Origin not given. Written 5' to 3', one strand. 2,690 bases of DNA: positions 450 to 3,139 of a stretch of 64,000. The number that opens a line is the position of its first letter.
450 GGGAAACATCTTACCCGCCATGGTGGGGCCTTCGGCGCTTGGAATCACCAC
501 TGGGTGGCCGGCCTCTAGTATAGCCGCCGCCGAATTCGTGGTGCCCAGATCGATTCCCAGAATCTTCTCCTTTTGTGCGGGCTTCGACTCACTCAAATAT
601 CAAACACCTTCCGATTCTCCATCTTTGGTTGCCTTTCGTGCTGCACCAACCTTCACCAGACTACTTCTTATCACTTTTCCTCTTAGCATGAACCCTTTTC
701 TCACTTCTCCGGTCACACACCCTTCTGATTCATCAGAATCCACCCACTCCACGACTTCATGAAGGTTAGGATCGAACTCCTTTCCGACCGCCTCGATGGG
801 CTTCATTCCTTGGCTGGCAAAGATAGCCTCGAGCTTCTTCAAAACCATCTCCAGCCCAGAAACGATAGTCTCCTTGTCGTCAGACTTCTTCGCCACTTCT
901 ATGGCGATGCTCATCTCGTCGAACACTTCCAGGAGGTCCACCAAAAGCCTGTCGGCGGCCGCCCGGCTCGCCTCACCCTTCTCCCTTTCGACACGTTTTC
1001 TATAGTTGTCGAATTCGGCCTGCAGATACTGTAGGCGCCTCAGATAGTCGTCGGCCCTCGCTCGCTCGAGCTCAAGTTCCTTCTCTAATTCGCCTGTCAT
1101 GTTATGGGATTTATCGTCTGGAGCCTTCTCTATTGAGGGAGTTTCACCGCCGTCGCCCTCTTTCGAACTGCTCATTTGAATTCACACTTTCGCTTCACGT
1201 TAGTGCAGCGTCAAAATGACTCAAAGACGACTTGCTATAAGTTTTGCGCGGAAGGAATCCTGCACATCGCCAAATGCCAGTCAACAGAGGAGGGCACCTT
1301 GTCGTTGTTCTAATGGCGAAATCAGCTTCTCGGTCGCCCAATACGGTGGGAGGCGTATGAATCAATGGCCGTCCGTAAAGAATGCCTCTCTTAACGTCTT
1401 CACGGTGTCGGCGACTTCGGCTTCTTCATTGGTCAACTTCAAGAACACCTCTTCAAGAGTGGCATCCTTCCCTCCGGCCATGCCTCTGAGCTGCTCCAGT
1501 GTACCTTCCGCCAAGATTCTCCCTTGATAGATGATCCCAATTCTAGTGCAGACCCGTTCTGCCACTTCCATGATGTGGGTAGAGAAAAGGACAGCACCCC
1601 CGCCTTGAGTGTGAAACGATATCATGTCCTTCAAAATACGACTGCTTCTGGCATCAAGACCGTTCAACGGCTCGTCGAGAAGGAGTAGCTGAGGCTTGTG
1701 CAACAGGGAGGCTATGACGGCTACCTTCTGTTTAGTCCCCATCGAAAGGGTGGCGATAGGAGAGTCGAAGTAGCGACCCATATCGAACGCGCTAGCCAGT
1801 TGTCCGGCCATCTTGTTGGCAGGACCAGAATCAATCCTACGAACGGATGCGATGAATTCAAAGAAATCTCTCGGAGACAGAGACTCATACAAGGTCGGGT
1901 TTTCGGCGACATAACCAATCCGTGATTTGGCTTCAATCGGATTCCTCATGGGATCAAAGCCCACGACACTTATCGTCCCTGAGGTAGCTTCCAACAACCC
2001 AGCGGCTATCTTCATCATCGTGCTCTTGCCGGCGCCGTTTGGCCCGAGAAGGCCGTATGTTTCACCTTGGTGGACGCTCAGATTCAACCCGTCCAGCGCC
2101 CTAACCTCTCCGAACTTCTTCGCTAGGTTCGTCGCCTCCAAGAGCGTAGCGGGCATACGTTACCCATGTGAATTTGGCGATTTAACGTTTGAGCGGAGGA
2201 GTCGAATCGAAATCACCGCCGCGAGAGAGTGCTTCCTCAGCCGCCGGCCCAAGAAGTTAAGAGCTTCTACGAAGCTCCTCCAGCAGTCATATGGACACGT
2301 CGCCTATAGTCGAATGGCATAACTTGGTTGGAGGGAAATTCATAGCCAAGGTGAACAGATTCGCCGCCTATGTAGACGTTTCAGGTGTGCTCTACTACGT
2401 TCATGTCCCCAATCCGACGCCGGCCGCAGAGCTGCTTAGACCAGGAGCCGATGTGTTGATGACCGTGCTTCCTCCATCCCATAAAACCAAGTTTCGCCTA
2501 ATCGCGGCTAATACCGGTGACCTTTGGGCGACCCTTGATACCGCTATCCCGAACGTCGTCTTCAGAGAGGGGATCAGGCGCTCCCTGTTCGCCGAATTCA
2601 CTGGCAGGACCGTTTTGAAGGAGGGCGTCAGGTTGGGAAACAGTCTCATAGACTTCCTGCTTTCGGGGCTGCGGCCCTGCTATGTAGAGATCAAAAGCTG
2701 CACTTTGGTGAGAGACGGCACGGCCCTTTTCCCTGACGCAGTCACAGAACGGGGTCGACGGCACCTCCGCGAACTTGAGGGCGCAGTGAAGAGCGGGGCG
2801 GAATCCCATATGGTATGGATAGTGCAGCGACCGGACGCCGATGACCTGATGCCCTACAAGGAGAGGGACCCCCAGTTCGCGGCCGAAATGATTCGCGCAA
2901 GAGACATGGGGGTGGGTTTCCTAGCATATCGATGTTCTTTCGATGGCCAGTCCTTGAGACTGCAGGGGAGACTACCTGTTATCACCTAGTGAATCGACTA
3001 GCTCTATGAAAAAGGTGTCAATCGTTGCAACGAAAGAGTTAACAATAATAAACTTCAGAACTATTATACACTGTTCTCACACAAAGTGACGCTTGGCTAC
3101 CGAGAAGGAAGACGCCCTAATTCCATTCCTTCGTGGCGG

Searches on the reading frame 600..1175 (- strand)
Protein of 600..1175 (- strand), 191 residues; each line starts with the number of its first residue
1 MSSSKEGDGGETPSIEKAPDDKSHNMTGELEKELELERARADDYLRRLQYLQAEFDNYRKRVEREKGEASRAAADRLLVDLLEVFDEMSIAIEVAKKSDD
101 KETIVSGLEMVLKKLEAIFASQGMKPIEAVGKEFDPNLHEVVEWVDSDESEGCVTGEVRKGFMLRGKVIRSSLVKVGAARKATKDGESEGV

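Call 51: search_protein_families(library=pfam, proteins=[window:600-1175:-], max_evalue=0.00001)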
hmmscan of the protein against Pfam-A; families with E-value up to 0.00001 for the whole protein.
window:600-1175:- (191 aa): 1 family
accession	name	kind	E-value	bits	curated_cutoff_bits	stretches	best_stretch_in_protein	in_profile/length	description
PF01025.24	GrpE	-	8.9e-41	139.7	25.8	1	22-177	8-164/165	GrpE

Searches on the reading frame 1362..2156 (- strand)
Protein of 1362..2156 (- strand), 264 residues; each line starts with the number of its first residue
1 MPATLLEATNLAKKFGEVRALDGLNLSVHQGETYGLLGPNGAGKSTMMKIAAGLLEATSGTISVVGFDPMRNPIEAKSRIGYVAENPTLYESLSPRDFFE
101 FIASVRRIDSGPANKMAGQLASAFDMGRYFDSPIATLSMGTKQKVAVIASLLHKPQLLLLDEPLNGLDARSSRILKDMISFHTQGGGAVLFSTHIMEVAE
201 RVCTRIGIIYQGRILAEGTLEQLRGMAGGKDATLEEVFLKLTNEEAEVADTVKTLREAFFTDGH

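Call 51: search_protein_families(library=pfam, proteins=[window:1362-2156:-], max_evalue=0.00001)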
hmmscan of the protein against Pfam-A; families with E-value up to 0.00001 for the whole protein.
window:1362-2156:- (264 aa): 2 families
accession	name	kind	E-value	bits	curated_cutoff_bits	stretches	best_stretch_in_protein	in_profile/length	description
PF00005.33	ABC_tran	-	2.5e-27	96.6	25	1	21-165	1-137/137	ABC transporter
PF13304.12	AAA_21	-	1.8e-14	55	27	1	122-197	223-301/304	AAA domain, putative AbiEii toxin, Type IV TA system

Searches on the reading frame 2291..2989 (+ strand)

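Call 51: search_protein_families(library=pfam, proteins=[window:2291-2989:+], max_evalue=0.00001)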
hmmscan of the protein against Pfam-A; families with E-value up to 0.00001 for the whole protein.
window:2291-2989:+ (232 aa): 2 families
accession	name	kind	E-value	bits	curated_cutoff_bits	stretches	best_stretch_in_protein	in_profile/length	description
PF03749.19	SfsA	-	2.2e-40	138.1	22.8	1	86-220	2-137/138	Sugar fermentation stimulation protein RE domain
PF17746.7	SfsA_N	-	1.7e-11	44.5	25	1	19-80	2-61/63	SfsA N-terminal OB domain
